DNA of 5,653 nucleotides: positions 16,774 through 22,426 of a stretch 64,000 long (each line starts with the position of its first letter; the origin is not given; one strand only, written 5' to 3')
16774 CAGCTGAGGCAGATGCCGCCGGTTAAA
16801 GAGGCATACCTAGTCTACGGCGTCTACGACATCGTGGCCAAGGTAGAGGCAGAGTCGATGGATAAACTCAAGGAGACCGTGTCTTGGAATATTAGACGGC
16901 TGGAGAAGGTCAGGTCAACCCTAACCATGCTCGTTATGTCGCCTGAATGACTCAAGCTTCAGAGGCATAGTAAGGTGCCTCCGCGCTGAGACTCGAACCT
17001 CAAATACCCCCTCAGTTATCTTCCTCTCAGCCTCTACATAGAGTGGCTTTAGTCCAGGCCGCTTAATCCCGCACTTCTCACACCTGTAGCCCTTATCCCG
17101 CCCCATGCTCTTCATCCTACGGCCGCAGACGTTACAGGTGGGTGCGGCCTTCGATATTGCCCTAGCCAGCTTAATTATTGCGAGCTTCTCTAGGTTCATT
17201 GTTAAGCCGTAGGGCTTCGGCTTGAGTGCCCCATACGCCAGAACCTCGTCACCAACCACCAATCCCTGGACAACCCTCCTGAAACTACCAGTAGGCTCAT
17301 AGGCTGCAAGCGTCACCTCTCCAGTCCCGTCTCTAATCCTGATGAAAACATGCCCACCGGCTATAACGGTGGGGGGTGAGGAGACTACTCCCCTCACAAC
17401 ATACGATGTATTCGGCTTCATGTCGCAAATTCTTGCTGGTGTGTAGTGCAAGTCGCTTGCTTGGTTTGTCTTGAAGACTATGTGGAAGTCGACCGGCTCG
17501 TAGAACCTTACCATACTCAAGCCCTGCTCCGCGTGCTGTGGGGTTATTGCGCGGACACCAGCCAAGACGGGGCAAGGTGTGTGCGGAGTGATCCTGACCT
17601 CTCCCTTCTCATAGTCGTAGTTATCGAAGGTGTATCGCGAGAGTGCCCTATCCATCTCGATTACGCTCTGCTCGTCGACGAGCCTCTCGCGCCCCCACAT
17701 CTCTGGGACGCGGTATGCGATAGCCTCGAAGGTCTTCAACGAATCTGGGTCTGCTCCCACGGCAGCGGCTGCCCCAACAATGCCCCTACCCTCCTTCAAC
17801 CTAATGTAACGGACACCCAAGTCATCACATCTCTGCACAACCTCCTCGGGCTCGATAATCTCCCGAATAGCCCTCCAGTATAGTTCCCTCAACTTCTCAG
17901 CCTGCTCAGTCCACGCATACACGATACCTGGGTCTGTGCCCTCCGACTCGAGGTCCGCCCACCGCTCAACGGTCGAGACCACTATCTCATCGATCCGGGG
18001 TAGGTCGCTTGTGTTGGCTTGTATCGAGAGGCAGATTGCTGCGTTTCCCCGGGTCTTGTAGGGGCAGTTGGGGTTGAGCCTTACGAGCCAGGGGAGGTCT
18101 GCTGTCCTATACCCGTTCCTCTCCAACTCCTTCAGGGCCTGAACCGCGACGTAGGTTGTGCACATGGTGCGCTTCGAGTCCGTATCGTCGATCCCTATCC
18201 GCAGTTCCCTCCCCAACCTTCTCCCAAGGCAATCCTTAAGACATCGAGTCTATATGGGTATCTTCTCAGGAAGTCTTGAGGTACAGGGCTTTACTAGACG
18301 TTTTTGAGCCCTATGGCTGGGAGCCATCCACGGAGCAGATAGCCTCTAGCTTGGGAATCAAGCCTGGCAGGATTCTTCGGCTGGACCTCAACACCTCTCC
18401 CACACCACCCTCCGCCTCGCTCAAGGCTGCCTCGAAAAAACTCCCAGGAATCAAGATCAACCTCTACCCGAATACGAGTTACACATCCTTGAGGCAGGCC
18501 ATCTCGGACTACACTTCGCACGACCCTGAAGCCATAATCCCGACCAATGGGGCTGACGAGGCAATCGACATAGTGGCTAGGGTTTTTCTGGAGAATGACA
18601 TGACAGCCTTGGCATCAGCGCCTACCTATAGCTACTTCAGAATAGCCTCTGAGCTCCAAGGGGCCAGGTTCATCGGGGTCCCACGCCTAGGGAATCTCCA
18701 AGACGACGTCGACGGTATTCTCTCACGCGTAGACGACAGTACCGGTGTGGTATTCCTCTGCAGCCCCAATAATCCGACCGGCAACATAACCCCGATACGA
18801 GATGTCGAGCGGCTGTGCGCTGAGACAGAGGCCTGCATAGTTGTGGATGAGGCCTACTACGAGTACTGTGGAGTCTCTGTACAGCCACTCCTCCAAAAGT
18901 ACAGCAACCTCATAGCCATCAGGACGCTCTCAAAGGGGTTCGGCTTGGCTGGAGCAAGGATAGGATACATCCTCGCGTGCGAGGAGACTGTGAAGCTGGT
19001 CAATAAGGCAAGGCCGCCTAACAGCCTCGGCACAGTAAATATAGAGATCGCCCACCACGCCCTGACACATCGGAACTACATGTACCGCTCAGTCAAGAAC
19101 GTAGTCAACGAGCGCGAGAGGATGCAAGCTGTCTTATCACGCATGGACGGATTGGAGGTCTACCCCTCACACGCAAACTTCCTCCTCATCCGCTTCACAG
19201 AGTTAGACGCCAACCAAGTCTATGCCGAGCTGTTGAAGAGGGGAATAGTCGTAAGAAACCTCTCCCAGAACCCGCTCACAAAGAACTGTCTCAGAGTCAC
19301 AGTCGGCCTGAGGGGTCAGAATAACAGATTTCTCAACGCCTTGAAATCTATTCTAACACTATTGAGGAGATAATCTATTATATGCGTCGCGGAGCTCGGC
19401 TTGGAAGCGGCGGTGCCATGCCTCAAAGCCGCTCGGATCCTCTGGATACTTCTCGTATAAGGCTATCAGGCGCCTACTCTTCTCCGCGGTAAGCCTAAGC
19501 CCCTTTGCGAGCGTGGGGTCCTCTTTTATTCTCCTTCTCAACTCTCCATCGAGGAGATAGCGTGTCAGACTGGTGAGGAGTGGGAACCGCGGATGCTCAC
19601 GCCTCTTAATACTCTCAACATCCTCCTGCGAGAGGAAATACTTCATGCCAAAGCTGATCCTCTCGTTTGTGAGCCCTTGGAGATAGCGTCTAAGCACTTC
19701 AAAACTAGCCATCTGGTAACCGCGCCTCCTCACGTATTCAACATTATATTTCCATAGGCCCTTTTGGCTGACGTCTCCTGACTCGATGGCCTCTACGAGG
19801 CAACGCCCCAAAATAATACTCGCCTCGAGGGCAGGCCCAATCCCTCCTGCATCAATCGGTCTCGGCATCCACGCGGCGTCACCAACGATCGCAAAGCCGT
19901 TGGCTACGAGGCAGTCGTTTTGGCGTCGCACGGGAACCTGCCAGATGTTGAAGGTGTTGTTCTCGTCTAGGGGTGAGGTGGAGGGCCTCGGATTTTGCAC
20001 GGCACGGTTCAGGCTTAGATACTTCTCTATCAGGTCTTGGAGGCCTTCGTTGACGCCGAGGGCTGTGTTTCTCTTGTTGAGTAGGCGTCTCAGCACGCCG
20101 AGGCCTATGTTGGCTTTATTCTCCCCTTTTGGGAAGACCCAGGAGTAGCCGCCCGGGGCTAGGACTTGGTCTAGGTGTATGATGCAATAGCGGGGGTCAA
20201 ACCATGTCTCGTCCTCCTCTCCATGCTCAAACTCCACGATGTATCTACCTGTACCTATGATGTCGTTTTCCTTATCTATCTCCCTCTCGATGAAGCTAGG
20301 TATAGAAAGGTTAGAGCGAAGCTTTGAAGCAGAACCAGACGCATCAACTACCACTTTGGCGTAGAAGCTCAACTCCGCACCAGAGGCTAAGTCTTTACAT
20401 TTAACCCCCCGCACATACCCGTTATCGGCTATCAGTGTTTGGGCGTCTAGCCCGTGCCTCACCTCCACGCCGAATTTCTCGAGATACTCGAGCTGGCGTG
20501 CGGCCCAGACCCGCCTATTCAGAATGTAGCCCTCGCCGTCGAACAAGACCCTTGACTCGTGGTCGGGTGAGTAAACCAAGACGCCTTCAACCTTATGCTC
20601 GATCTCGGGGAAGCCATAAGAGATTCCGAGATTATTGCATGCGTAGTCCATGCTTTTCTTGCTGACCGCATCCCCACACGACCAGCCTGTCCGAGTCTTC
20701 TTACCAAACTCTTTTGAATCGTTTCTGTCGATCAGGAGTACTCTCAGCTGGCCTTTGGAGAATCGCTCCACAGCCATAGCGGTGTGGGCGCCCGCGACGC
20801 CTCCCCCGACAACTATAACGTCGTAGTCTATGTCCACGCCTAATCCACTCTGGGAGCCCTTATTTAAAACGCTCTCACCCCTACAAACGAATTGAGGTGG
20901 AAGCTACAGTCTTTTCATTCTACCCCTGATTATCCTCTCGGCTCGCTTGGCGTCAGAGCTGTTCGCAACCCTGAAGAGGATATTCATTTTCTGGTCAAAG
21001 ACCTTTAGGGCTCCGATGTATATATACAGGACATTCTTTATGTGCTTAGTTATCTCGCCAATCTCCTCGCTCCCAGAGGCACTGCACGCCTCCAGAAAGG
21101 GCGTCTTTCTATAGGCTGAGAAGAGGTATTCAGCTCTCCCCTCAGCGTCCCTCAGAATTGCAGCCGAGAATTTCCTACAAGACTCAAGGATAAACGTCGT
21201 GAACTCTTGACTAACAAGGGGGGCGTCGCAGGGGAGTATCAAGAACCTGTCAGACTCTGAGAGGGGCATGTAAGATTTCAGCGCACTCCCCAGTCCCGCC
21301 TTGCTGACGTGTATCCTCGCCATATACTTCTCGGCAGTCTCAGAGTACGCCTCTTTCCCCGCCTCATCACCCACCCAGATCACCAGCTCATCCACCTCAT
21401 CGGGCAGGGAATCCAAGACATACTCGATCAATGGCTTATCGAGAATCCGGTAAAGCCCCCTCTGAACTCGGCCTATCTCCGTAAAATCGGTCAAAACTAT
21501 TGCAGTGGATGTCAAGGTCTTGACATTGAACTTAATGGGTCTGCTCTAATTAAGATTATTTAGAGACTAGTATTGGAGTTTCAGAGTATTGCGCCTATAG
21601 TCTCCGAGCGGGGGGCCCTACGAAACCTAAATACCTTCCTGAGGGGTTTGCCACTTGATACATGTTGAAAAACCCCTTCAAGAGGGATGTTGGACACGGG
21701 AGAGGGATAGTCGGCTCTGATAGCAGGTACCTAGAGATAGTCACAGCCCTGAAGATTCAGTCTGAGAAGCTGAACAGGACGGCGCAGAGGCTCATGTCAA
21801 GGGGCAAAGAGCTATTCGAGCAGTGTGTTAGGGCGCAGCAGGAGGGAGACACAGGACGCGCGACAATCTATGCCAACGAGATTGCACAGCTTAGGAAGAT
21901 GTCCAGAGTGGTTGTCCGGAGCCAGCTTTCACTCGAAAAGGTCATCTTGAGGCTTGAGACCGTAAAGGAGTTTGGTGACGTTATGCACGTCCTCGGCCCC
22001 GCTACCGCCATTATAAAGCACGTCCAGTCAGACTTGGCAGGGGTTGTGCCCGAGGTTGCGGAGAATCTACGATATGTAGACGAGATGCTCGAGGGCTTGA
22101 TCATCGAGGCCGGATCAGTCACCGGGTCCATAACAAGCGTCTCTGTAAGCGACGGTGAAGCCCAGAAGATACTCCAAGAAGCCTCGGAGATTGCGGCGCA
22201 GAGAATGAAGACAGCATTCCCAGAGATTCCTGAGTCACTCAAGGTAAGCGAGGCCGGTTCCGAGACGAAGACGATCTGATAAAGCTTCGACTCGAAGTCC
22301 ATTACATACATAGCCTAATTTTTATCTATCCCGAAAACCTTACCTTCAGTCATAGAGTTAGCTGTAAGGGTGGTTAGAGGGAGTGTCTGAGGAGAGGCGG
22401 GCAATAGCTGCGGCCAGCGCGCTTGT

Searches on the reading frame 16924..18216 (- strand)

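Call 73: search_protein_families(library=pfam, proteins=[window:16924-18216:-], max_evalue=0.00001)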
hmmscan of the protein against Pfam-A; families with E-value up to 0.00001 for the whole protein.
window:16924-18216:- (431 aa): 4 families
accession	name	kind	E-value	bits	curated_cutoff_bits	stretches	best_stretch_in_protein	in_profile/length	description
PF08489.16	TiaS_FLD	-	7.3e-35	120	21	1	143-257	1-116/116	TiaS FLD domain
PF22641.2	TiaS_TCKD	-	1.9e-28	99.8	27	1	7-140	2-154/156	TiaS TCKD domain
PF23783.1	Zn_ribbon_TiaS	-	4.5e-13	49.1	27.3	1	359-400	2-41/41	TiaS C-terminal zinc ribbon domain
PF01336.31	tRNA_anti-codon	-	3.6e-09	36.9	27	1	273-347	2-74/75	OB-fold nucleic acid binding domain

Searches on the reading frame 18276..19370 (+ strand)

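Call 73: search_protein_families(library=pfam, proteins=[window:18276-19370:+], max_evalue=0.00001)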
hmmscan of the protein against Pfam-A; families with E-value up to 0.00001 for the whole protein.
window:18276-19370:+ (365 aa): 2 families
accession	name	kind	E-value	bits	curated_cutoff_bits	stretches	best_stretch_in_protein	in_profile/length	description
PF00155.27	Aminotran_1_2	-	3.1e-49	168.5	19.7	1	36-355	6-360/361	Aminotransferase class I and II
PF00266.25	Aminotran_5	-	5.1e-07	29.4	21.5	1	69-193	45-177/371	Aminotransferase class-V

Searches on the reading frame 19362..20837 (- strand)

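Call 73: search_protein_families(library=pfam, proteins=[window:19362-20837:-], max_evalue=0.00001)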
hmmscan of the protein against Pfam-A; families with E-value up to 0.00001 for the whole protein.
window:19362-20837:- (492 aa): 6 families
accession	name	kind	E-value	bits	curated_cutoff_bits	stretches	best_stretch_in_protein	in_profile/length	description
PF22578.2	GGR_cat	-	5.7e-15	55.4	27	1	213-258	15-59/88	Geranylgeranyl reductase catalytic domain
PF00890.30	FAD_binding_2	-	1.4e-09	38.1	20.4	0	112-173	145-208/414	FAD binding domain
PF01266.30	DAO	-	6.1e-08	33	27.9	0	6-41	1-33/353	FAD dependent oxidoreductase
PF04820.20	Trp_halogenase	-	1.5e-06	27.8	21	0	6-39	1-35/458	Tryptophan halogenase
PF01494.25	FAD_binding_3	-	2.3e-06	27.5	22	0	4-185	1-174/349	FAD binding domain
PF12831.13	FAD_oxidored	-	2.7e-06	27.4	27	0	6-170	1-147/416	FAD dependent oxidoreductase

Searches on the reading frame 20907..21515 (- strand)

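Call 73: search_protein_families(library=pfam, proteins=[window:20907-21515:-], max_evalue=0.00001)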
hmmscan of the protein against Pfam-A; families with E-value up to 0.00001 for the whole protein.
window:20907-21515:- (203 aa): 1 family
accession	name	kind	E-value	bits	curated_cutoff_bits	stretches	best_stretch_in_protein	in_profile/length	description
PF12804.13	NTP_transf_3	-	4.6e-13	50.1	27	1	15-147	13-147/160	MobA-like NTP transferase domain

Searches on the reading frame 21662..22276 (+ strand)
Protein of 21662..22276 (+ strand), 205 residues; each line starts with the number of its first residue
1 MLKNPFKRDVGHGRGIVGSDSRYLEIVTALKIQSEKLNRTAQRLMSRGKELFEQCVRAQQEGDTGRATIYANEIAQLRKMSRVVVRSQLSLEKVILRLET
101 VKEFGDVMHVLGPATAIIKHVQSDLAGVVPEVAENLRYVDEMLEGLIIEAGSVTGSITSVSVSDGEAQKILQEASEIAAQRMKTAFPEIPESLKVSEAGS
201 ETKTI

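Call 73: search_protein_families(library=pfam, proteins=[window:21662-22276:+], max_evalue=0.00001)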
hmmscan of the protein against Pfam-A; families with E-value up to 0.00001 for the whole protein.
window:21662-22276:+ (205 aa): 1 family
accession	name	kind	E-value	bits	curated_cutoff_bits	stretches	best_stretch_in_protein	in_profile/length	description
PF03357.26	Snf7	-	4.2e-08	33.5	27.3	1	28-141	4-115/171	Snf7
